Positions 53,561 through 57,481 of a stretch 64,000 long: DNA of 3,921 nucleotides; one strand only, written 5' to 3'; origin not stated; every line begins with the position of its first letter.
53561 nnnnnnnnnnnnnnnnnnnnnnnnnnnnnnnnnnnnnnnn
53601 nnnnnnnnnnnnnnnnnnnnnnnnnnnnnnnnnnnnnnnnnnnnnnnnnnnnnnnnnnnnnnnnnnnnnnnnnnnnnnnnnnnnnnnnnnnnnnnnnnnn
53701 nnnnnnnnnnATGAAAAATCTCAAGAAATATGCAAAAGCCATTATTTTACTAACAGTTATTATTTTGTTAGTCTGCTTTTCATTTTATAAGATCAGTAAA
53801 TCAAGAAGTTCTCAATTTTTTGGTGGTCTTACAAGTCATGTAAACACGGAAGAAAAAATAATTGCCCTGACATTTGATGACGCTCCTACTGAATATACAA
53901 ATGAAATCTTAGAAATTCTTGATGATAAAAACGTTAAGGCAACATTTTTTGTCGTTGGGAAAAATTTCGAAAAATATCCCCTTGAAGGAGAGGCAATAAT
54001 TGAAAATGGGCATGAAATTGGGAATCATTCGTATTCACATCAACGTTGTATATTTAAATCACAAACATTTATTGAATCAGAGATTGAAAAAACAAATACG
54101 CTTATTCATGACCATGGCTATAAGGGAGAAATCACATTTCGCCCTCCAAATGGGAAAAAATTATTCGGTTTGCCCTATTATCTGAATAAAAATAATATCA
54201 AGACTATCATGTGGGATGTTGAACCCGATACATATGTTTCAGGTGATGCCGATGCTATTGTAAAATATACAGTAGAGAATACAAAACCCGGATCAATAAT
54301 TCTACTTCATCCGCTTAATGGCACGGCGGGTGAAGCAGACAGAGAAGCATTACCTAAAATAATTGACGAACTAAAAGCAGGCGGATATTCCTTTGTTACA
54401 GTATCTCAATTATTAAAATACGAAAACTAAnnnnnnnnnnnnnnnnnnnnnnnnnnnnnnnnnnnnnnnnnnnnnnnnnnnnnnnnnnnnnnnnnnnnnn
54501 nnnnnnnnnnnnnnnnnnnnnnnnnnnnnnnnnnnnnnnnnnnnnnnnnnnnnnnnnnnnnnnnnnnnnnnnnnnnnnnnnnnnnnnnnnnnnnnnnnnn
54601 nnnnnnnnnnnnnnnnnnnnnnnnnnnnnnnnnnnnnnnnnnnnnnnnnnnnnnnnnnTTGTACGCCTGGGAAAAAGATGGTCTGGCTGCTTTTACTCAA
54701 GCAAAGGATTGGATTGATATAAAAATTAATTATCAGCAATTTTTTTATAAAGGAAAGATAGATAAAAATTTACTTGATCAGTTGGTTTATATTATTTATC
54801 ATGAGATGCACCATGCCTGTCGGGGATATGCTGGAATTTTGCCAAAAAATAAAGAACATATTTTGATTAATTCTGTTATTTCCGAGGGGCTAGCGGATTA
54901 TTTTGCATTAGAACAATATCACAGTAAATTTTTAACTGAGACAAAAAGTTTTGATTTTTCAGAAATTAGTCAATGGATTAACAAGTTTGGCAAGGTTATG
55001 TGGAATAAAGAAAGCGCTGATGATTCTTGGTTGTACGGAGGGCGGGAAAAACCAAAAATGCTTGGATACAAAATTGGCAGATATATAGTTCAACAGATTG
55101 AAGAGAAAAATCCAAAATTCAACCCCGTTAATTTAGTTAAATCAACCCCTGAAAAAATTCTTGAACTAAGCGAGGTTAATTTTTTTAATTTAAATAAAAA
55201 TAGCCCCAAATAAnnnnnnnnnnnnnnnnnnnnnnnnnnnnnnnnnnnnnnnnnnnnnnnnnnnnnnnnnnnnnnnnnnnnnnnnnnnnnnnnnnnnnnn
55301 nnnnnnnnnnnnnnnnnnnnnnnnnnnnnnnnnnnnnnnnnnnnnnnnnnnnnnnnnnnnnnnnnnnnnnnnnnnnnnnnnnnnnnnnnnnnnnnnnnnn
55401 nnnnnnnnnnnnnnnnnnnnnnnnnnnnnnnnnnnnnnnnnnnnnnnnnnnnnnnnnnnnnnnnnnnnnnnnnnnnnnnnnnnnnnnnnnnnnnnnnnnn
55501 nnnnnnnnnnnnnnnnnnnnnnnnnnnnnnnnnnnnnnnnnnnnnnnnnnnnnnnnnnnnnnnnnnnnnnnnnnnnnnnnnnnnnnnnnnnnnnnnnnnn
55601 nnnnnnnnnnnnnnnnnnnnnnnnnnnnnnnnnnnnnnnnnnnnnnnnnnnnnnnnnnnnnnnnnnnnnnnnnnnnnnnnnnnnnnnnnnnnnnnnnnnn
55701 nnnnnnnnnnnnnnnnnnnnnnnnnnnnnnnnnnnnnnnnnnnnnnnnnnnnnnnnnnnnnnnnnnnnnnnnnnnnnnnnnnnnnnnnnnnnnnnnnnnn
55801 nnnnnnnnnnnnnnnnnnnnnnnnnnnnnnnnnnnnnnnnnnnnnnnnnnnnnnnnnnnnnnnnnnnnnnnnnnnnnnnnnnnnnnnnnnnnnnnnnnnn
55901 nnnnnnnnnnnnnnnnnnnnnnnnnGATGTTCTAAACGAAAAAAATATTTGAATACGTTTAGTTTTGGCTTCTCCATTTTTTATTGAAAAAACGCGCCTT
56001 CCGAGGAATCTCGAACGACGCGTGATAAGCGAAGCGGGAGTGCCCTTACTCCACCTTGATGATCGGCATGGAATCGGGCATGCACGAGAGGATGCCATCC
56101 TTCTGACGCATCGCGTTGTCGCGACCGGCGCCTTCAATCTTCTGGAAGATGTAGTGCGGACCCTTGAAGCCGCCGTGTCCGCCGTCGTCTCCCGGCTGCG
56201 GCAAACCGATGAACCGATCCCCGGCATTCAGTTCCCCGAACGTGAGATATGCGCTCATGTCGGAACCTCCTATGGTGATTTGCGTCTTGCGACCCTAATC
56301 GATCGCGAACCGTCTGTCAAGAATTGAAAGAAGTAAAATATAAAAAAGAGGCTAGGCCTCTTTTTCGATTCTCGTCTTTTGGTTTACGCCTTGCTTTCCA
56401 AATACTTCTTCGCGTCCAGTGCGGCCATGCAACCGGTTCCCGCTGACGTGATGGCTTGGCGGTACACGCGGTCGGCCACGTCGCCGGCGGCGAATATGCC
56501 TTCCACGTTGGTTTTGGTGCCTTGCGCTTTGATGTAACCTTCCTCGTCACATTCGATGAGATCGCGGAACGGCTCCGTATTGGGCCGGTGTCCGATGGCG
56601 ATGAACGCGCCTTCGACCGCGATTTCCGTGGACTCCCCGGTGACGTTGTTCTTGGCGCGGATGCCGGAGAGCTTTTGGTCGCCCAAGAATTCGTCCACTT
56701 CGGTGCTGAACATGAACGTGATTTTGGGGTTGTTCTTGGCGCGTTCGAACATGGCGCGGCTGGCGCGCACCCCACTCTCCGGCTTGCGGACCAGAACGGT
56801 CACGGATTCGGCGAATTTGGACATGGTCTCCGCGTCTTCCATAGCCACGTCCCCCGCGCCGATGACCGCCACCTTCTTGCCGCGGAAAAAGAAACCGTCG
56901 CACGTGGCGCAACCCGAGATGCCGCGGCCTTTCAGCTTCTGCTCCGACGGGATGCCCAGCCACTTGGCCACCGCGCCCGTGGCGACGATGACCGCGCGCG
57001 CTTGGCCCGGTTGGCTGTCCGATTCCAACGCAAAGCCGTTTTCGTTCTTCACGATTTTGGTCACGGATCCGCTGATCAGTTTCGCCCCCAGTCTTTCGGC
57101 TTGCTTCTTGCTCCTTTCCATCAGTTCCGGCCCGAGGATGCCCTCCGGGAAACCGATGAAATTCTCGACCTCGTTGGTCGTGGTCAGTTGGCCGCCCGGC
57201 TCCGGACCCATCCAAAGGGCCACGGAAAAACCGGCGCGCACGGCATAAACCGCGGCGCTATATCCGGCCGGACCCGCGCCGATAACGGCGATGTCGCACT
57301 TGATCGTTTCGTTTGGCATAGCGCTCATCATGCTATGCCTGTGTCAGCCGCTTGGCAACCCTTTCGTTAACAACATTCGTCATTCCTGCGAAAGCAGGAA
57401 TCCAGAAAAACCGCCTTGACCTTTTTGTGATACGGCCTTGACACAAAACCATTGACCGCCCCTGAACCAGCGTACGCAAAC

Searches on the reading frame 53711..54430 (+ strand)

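Call 88: search_protein_families(library=pfam, proteins=[window:53711-54430:+], max_evalue=0.0001)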
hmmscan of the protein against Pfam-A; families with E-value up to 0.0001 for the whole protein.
window:53711-54430:+ (239 aa): 1 family
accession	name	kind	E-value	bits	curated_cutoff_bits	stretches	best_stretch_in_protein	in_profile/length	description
PF01522.26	Polysacc_deac_1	-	2.6e-31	108.6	23.1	1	44-151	2-109/124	Polysaccharide deacetylase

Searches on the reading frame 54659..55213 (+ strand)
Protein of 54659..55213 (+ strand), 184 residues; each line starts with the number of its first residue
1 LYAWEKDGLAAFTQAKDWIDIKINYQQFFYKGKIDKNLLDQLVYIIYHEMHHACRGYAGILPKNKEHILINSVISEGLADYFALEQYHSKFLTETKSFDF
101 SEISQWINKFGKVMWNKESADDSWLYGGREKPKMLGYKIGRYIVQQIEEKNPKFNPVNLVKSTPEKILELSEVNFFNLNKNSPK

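Call 88: search_protein_families(library=pfam, proteins=[window:54659-55213:+], max_evalue=0.0001)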
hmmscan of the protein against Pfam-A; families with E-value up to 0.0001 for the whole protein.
window:54659-55213:+ (184 aa): 1 family
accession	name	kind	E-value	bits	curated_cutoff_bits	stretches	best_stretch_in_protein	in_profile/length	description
PF10026.15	DUF2268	-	9.7e-19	68.1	23.6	1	39-168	62-194/195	Predicted Zn-dependent protease (DUF2268)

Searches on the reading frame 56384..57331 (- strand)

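Call 88: search_protein_families(library=pfam, proteins=[window:56384-57331:-], max_evalue=0.0001)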
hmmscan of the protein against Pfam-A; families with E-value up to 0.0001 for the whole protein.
window:56384-57331:- (315 aa): 9 families
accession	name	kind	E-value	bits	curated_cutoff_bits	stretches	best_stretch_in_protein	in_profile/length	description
PF07992.20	Pyr_redox_2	-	4e-46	158.2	26.1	1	13-299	2-290/291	Pyridine nucleotide-disulphide oxidoreductase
PF13738.12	Pyr_redox_3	-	5.8e-19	68.9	30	1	89-283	103-305/305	Pyridine nucleotide-disulphide oxidoreductase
PF00070.33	Pyr_redox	-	5.7e-13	49.6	22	1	153-227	1-80/82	Pyridine nucleotide-disulphide oxidoreductase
PF01266.30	DAO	-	3.4e-09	37.1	27.9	0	74-125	155-208/353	FAD dependent oxidoreductase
PF00890.30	FAD_binding_2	-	2e-06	27.7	20.4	0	13-41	1-29/414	FAD binding domain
PF13450.12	NAD_binding_8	-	2.6e-06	28.1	21.9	1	16-54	1-40/68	NAD(P)-binding Rossmann-like domain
PF01134.28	GIDA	-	2.7e-06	27.1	22.1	0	13-46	1-29/391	Glucose inhibited division protein A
PF12831.13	FAD_oxidored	-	5.3e-06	26.4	27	1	13-51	1-40/416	FAD dependent oxidoreductase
PF03486.20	HI0933_like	-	9e-06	25.7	50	0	13-40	2-29/244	HI0933-like protein Rossmann domain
